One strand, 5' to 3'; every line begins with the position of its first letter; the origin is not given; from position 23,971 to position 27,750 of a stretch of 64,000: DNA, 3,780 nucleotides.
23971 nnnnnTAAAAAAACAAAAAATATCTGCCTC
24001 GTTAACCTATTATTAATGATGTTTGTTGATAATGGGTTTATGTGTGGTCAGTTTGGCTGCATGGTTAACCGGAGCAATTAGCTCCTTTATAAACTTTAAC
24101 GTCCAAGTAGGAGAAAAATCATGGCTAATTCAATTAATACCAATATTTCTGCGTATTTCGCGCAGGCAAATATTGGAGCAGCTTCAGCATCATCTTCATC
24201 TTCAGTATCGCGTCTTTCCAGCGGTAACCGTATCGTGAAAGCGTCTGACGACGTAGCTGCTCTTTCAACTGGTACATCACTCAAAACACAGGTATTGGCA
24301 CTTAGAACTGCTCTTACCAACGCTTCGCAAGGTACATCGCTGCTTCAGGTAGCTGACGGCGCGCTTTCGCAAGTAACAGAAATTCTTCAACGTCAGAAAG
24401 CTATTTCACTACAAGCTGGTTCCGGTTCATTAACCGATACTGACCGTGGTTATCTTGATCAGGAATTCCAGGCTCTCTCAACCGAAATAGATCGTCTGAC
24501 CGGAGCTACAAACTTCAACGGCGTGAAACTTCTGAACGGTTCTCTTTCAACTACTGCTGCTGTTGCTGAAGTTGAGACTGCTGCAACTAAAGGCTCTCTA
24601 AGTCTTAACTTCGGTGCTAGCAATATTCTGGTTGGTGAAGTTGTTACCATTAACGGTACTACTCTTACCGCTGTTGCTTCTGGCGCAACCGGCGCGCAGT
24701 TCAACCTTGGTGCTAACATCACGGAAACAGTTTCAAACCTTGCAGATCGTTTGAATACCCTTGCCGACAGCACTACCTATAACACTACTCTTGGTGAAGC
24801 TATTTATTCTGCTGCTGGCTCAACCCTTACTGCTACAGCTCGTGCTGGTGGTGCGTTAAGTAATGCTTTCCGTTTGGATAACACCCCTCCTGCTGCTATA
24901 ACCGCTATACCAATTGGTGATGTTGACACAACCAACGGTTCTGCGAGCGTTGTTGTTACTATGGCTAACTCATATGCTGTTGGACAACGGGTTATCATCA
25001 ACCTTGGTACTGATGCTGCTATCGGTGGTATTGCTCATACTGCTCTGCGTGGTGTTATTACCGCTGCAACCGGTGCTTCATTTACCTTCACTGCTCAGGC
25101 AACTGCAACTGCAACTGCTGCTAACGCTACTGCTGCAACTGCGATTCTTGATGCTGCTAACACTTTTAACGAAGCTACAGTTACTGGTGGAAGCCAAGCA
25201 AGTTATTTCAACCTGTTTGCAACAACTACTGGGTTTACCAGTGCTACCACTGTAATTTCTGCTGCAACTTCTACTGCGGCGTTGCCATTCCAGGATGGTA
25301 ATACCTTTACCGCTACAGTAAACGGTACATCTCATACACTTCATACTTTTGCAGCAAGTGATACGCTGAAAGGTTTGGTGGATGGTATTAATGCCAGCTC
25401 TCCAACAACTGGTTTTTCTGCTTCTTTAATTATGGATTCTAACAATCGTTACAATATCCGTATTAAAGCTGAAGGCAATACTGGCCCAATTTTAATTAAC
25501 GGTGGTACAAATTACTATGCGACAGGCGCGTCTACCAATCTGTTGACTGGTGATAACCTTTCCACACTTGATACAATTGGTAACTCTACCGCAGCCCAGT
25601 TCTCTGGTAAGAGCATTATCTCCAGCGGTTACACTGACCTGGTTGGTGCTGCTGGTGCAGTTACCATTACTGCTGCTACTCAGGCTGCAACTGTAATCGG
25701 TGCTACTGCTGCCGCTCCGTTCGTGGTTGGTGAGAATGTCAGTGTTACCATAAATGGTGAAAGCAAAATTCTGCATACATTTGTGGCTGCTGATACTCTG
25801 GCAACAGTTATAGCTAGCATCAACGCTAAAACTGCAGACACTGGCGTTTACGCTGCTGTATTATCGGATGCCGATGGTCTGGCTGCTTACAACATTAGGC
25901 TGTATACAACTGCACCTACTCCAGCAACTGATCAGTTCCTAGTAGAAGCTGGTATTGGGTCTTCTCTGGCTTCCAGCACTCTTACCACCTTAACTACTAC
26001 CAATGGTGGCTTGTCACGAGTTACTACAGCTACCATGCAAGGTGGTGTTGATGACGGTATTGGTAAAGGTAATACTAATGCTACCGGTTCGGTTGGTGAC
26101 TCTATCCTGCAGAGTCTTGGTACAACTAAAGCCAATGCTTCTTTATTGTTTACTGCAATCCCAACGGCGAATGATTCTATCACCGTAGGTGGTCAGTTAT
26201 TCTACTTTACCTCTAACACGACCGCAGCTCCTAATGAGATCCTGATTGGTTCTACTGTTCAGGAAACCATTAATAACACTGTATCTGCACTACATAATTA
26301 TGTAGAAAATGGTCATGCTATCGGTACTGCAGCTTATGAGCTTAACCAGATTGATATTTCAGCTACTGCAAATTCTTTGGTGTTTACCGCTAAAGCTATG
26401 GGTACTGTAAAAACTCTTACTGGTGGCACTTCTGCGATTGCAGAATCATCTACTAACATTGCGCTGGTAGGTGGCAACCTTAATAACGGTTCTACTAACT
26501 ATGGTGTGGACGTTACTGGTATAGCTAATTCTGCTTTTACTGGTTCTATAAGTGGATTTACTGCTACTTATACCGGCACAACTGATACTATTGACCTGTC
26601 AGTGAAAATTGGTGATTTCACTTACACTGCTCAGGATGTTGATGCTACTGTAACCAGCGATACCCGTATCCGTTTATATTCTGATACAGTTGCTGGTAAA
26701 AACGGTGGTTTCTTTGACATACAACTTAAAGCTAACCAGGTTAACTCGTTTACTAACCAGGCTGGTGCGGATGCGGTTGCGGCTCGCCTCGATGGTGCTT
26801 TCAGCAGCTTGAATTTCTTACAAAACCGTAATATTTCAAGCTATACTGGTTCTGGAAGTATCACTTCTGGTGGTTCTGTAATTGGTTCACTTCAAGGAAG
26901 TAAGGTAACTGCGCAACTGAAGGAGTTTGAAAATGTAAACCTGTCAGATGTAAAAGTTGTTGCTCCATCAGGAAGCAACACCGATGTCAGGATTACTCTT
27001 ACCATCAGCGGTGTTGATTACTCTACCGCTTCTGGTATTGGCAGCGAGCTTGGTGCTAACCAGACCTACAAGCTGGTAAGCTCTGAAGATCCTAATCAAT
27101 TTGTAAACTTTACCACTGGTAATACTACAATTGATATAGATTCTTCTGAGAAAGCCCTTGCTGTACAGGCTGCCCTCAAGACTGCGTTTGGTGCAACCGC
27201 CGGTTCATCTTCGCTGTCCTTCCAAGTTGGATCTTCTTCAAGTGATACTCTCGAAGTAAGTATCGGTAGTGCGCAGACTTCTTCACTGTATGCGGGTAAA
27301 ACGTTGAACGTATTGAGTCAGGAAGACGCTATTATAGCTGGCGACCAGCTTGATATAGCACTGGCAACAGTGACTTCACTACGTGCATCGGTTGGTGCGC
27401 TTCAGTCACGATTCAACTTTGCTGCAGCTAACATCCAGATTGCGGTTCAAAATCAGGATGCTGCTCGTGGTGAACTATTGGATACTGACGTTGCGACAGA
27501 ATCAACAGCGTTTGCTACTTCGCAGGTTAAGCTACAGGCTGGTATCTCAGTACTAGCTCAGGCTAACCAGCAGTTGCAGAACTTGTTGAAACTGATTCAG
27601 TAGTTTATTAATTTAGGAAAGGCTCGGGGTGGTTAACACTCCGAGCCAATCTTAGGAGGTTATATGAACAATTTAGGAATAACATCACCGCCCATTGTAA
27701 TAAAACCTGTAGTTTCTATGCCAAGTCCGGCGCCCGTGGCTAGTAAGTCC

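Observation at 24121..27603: Giant (1160-aa) flagellin with duplicated surface modules, preceded by a FliB-type lysine methylase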

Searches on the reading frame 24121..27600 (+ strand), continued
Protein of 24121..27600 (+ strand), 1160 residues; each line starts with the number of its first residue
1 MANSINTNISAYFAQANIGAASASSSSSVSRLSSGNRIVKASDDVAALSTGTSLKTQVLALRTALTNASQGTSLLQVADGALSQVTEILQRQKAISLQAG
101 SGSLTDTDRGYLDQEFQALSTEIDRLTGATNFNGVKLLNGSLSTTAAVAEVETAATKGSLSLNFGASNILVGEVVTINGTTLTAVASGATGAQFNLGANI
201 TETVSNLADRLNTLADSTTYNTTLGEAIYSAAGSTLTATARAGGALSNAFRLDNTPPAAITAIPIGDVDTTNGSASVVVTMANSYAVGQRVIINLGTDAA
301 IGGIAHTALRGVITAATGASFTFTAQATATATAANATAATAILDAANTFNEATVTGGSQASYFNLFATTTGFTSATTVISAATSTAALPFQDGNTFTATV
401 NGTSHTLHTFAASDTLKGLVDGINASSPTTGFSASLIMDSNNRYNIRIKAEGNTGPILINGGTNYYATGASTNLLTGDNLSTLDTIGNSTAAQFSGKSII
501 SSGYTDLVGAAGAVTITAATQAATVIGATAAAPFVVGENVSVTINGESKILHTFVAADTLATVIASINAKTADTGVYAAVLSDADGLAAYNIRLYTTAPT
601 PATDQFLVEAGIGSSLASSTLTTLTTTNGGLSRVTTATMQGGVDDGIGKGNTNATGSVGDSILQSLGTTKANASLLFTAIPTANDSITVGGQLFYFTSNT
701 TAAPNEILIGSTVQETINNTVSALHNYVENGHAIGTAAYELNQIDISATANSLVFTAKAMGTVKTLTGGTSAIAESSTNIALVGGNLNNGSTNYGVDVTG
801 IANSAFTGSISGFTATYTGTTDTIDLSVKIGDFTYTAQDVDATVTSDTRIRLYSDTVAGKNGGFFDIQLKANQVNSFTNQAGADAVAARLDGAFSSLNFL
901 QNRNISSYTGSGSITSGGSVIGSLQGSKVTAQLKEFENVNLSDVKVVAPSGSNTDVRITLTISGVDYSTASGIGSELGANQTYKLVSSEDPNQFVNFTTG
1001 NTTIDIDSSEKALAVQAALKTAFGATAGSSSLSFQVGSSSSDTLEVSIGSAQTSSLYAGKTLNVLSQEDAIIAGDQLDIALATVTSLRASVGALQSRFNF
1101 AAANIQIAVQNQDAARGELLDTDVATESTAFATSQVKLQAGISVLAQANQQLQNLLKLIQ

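Call 36: fold_search(model_id=the predicted structure, library=pdb)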
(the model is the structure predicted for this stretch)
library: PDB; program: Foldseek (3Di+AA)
matches with E <= 10: 252; with E <= 0.001: 55
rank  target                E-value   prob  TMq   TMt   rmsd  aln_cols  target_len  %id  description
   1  9au6_A                1.1e-16  1.00  0.18  0.26  53.8      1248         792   15  Cryo-EM of Geovibrio thiophilus flagellum (released 2024-11-13)
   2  9n59_A                3.6e-08  1.00  0.15  0.29  51.4      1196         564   14  CryoEM structure of the Azotobacter vinelandii flagellar filament (released 2025-07-16)
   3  7sn4_W                8.2e-08  1.00  0.14  0.28  45.5      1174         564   12  Cryo-EM structure of the enterohemorrhagic E. coli O157:H7 flagellar filament (released 2022-03-16)
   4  7sn4_A                1.2e-07  1.00  0.15  0.28  50.8      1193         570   13  Cryo-EM structure of the enterohemorrhagic E. coli O157:H7 flagellar filament (released 2022-03-16)
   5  9ygu_A7               5.1e-07  1.00  0.16  0.34  40.8      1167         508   12  Flagella filament structure in H. pylori composed of flagellin FlaA (released 2026-02-25)
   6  8sug_A                5.3e-07  1.00  0.10  0.21  32.9       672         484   16  Cryo-EM structure of the wild type P. aeruginosa flagellar filament (released 2023-06-14)
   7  9p7r_A1               7.3e-07  1.00  0.10  0.27  28.5       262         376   27  In situ structure of the sheathed FlaB flagellar filament in Vibrio cholerae (released 2025-09-24)
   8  9n8h_A                1.2e-06  1.00  0.10  0.27  28.4       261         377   27  In situ sheathed flagellar filament of Vibrio cholerae resolved with helical reconstruction. (released 2025-09-24)
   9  6x80_A                1.4e-06  1.00  0.16  0.31  41.9      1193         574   12  Structure of the Campylobacter jejuni G508A Flagellar Filament (released 2020-07-08)
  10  9n8g_C                1.5e-06  1.00  0.09  0.27  28.1       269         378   27  In situ sheathed FlaA flagellar filament of Vibrio cholerae (released 2025-09-24)
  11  9n8a_A1               1.7e-06  1.00  0.09  0.27  28.6       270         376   25  In situ structure of the sheathed FlaD flagellar filament in Vibrio cholerae (released 2025-09-24)
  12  9atl_A                1.8e-06  1.00  0.09  0.25  36.2       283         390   25  Cryo-EM of Stenotrophomonas maltophilia flagellum (released 2024-11-13)
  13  2zbi_A                1.9e-06  1.00  0.07  0.28  25.2       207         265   24  Crystal structure of a bacterial cell-surface flagellin (released 2008-02-05)
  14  9n8m_M1               2.0e-06  1.00  0.09  0.27  28.6       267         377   25  In situ sheathed flagellar FlaC filament in Vibrio cholerae. (released 2025-09-24)
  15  3k8w                  3.3e-06  1.00  0.08  0.32  30.2       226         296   25  Crysatl structure of a bacterial cell-surface flagellin N20C45 (released 2010-10-06)
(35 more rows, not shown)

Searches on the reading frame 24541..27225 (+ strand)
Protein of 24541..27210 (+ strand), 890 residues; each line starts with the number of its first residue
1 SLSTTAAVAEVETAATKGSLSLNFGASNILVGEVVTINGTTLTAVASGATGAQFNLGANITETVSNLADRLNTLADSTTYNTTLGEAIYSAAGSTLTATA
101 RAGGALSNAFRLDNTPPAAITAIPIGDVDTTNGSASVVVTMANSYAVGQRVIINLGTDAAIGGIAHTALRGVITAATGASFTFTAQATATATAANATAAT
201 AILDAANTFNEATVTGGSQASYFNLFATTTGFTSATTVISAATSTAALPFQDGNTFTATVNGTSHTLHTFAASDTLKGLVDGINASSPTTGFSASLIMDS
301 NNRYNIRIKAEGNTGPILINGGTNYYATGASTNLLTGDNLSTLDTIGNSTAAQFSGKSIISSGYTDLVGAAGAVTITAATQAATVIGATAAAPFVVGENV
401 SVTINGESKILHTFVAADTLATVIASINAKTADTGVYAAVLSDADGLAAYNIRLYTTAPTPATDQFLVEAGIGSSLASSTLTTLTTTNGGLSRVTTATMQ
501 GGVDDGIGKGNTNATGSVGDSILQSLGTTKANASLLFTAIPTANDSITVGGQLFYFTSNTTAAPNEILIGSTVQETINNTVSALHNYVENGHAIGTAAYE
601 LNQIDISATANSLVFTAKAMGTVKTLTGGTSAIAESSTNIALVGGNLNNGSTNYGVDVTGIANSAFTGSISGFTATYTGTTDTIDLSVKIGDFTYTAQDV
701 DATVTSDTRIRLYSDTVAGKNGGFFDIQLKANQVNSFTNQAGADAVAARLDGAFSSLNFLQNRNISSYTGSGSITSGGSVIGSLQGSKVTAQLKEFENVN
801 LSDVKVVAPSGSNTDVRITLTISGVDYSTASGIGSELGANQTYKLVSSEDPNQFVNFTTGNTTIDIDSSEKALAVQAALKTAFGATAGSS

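Call 28: search_solved_structures(query=window:24541-27210:+, max_evalue=1)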
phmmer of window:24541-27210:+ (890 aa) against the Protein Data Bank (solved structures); distinct sequences matched with E-value up to 1: 0.

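Call 53: predict_structure(alignment_id=A2)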
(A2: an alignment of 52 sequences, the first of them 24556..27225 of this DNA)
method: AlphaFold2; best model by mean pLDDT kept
length: 890 residues; sequences in the alignment: 52
mean_pLDDT: 84.9   pTM: 0.81
mean pLDDT of the five models: 84.9, 84.5, 84.5, 83.0, 81.0
residues with pLDDT >= 90: 342; 70-90: 454; 50-70: 88; < 50: 6
segments of 3 or more residues with pLDDT < 50: 1-4
pLDDT, mean of each block of 10 residues (from residue 1): 60 87 83 86 92 93 94 85 92 89 73 61 88 87 83 82 86 91 87 76 66 81 79 91 91 91 95 93 91 86 83 90 75 83 64 90 76 70 71 86 87 88 90 82 79 76 76 80 75 78 86 91 82 94 94 88 90 91 85 88 87 86 88 92 78 90 94 96 96 93 93 89 94 97 96 84 73 88 83 79 82 88 82 86 90 87 91 83 60
secondary structure, 60 per line:
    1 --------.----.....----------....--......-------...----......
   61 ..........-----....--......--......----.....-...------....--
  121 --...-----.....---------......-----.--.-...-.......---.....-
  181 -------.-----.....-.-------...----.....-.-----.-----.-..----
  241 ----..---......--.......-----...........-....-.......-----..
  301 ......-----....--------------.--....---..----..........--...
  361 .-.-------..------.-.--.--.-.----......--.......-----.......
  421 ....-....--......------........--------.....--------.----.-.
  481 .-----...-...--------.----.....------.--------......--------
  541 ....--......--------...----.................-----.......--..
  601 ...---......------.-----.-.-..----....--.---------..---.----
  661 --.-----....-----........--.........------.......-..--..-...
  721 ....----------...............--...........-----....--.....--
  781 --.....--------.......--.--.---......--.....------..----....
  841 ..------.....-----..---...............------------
elements in order (helices of 4 or more, strands of 3 or more residues): E14-18 E29-32 E35-40 E48-50 H55-70 H76-79 E82-87 E90-95 H100-104 E106-108 E115-118 E123-125 E131-135 E145-150 E165-171 E175-179 E194-198 E208-210 E215-219 E250-255 E258-264 H271-280 H282-285 E287-293 E299-306 E312-315 E333-336 E349-355 E358-361 E394-399 E402-408 H415-424 H426-429 E432-437 E444-451 E460-464 E487-489 E491-493 E507-511 E527-532 E541-544 E547-552 E561-563 H568-584 H590-596 E599-603 E607-612 E635-638 E669-672 E678-685 E688-696 E703-709 E718-724 H735-749 E752-762 E768-771 E774-778 E783-787 E796-802 E812-817 E820-824 E837-842 E849-853 H864-878

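Call 55: fold_search(model_id=the predicted structure, library=pdb)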
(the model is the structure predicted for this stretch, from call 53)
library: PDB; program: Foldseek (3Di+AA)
matches with E <= 10: 349; with E <= 0.001: 1
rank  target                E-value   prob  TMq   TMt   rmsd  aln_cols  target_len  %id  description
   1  6iwy                  1.9e-04  0.98  0.11  0.23  19.2       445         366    9  Crystal structure of the flagellar cap protein FliD from Helicobacter pylori (released 2019-05-22)
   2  9gnz_U                1.3e-02  0.99  0.10  0.19  11.9       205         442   13  Salmonella cap-filament complex (released 2025-04-09)
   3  9gnz_R                1.3e-02  0.87  0.09  0.15  13.5       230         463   15  Salmonella cap-filament complex (released 2025-04-09)
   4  5h5t_D                2.9e-02  0.80  0.09  0.32  12.5       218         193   15  Crystal structure of the flagellar cap protein FliD D2-D3 domains from Salmonella Typhimurium (released 2017-02-22)
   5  9u4r_AC               3.3e-02  0.95  0.09  0.16   9.1       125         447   18  Structure of the intial complex in filament assembly at 3.23 angstroms resolution, conformation 2. (released 2026-03-25)
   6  5h5w_A                3.8e-02  0.94  0.10  0.39  11.7       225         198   15  Crystal structure of the flagellar cap protein FliD D2-D3 domains from Escherichia coli (released 2017-02-22)
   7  9m68_A                4.0e-02  0.85  0.10  0.20  11.8       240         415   13  the flagellar filament cap FliD in complex with FlgL (released 2025-12-03)
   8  5fhy_A                4.5e-02  0.93  0.10  0.32   7.7       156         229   15  Crystal structure of FliD (HAP2) from Pseudomonas aeruginosa PAO1 (released 2016-10-05)
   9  6sih_A                4.7e-02  1.00  0.09  0.16   4.4       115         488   17  Structure of bacterial flagellar capping protein FliD (released 2020-05-27)
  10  9m6i_A                4.7e-02  0.92  0.10  0.22  11.3       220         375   13  structure of the FliD cap (released 2025-12-03)
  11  5h5t_B                4.7e-02  0.75  0.09  0.32  12.3       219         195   15  Crystal structure of the flagellar cap protein FliD D2-D3 domains from Salmonella Typhimurium (released 2017-02-22)
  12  9gsx_Y                5.2e-02  0.99  0.09  0.13   4.4       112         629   17  Campylobacter hook-filament junction-cap complex (released 2025-04-09)
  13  9gsx_X                7.5e-02  0.82  0.09  0.12   9.7       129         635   18  Campylobacter hook-filament junction-cap complex (released 2025-04-09)
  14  5h5t_A                7.5e-02  0.72  0.09  0.32  12.2       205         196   15  Crystal structure of the flagellar cap protein FliD D2-D3 domains from Salmonella Typhimurium (released 2017-02-22)
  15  5h5v_B                7.9e-02  0.98  0.10  0.24   5.9       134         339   20  Crystal structure of the flagellar cap protein FliD D1-D2-D3 domains from Escherichia coli (released 2017-02-22)
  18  5h5v_D                8.3e-02  0.98  0.10  0.24   5.9       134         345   20  Crystal structure of the flagellar cap protein FliD D1-D2-D3 domains from Escherichia coli (released 2017-02-22)
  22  5h5v_E                1.0e-01  0.97  0.10  0.27   5.9       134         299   20  Crystal structure of the flagellar cap protein FliD D1-D2-D3 domains from Escherichia coli (released 2017-02-22)
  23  5h5v_F                1.1e-01  0.97  0.10  0.25   5.9       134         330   20  Crystal structure of the flagellar cap protein FliD D1-D2-D3 domains from Escherichia coli (released 2017-02-22)
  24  5h5v_A                1.1e-01  0.97  0.10  0.23   5.9       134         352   20  Crystal structure of the flagellar cap protein FliD D1-D2-D3 domains from Escherichia coli (released 2017-02-22)
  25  5h5v_C                1.6e-01  0.94  0.10  0.23   5.9       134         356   20  Crystal structure of the flagellar cap protein FliD D1-D2-D3 domains from Escherichia coli (released 2017-02-22)
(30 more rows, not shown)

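Call 67: search_protein_representatives(protein=window:24556-27225:+)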
Query: 890 residues. Proteins with E-value up to 0.001 (for the whole library): 196; up to 1e-10: 155; up to 1e-30: 65. The best 150 are listed.
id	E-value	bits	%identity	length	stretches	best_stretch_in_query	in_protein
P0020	5.3e-249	845.2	54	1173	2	3-890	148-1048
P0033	2.3e-163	562.0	43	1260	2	123-890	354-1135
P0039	2.2e-151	522.4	45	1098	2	202-890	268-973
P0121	5.5e-129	448.3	47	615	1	302-888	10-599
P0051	3.3e-122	425.9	40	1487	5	219-890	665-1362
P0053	6.6e-115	401.8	44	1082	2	202-890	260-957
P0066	8.4e-103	361.8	41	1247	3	215-890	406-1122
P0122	2.5e-102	360.2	40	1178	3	211-890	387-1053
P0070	7.2e-99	348.7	44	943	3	480-890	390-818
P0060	1.9e-87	311.0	38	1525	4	191-890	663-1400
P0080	4.2e-83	296.6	39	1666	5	182-890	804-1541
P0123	2.3e-81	290.9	45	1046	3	451-890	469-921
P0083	1.0e-74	268.8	39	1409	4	394-890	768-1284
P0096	3.1e-72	260.7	41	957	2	359-890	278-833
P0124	3.3e-63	230.8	40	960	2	349-889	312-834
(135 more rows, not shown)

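Call 73: fold_search(model_id=the predicted structure, library=viral)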
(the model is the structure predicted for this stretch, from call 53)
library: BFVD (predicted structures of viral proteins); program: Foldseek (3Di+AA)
matches with E <= 10: 475; with E <= 0.001: 23
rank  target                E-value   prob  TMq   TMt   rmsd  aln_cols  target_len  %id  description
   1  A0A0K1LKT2            5.5e-08  0.96  0.11  0.13  40.2      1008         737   12  Uncharacterized protein [Rhodobacter phage RcTitan]
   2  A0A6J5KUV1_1          7.5e-08  0.92  0.13  0.10  31.0      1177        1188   11  Baseplate protein J-like [uncultured Caudovirales phage]
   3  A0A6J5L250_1          4.0e-07  0.91  0.11  0.11  30.0       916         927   11  Baseplate protein J-like [uncultured Caudovirales phage]
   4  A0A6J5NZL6            7.1e-07  1.00  0.11  0.36   3.1       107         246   38  Uncharacterized protein [uncultured Caudovirales phage]
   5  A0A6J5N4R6            2.4e-06  0.54  0.09  0.10  36.5       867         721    9  Uncharacterized protein [uncultured Caudovirales phage]
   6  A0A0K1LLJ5            4.2e-06  1.00  0.10  0.44   1.4        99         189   33  Uncharacterized protein [Rhodobacter phage RcTitan]
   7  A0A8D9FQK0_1          7.1e-06  0.69  0.10  0.09  35.8       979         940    9  PE-PGRS family protein PE_PGRS18 [uncultured marine phage]
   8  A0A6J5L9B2            7.4e-06  0.33  0.09  0.07  32.4      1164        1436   11  Baseplate protein J-like [uncultured Caudovirales phage]
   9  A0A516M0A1            9.2e-06  0.51  0.10  0.12  33.6       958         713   10  (no name in the UniProt tables at hand)
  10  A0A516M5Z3            1.2e-05  1.00  0.12  0.34   6.1       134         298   27  (no name in the UniProt tables at hand)
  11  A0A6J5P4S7            1.5e-05  1.00  0.10  0.25  20.6       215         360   20  Major tail protein [uncultured Caudovirales phage]
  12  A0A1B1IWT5            2.0e-05  1.00  0.12  0.20  35.7       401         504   12  (no name in the UniProt tables at hand)
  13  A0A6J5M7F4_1          3.2e-05  0.91  0.11  0.11  21.7       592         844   11  Uncharacterized protein [uncultured Caudovirales phage]
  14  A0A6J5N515            1.1e-04  0.57  0.09  0.12  22.3       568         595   11  Uncharacterized protein [uncultured Caudovirales phage]
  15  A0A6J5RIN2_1          1.1e-04  0.23  0.08  0.09  31.3       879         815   13  Uncharacterized protein [uncultured Caudovirales phage]
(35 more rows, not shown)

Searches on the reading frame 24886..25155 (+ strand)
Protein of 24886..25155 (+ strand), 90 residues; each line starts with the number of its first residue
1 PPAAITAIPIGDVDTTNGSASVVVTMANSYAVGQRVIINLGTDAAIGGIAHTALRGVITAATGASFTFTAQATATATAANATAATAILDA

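Call 52: search_protein_families(library=pfam, proteins=[window:24886-25155:+], max_evalue=5)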
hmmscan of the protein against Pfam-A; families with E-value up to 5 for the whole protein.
window:24886-25155:+ (90 aa): 0 families

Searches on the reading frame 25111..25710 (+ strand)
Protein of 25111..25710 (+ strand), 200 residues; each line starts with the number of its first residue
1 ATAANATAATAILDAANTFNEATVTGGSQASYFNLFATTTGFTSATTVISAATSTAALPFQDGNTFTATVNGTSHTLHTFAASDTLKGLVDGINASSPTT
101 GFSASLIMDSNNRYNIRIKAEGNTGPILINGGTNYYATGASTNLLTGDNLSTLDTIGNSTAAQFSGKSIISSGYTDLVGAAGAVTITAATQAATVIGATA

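Call 27: search_protein_families(library=pfam, proteins=[window:25111-25710:+], max_evalue=1)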
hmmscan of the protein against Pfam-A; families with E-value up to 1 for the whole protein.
window:25111-25710:+ (200 aa): 1 family
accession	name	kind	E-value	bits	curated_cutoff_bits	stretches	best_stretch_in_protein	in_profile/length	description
PF07196.18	Flagellin_IN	-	5.8e-05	23.6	22.7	1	69-112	5-47/55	Flagellin hook IN motif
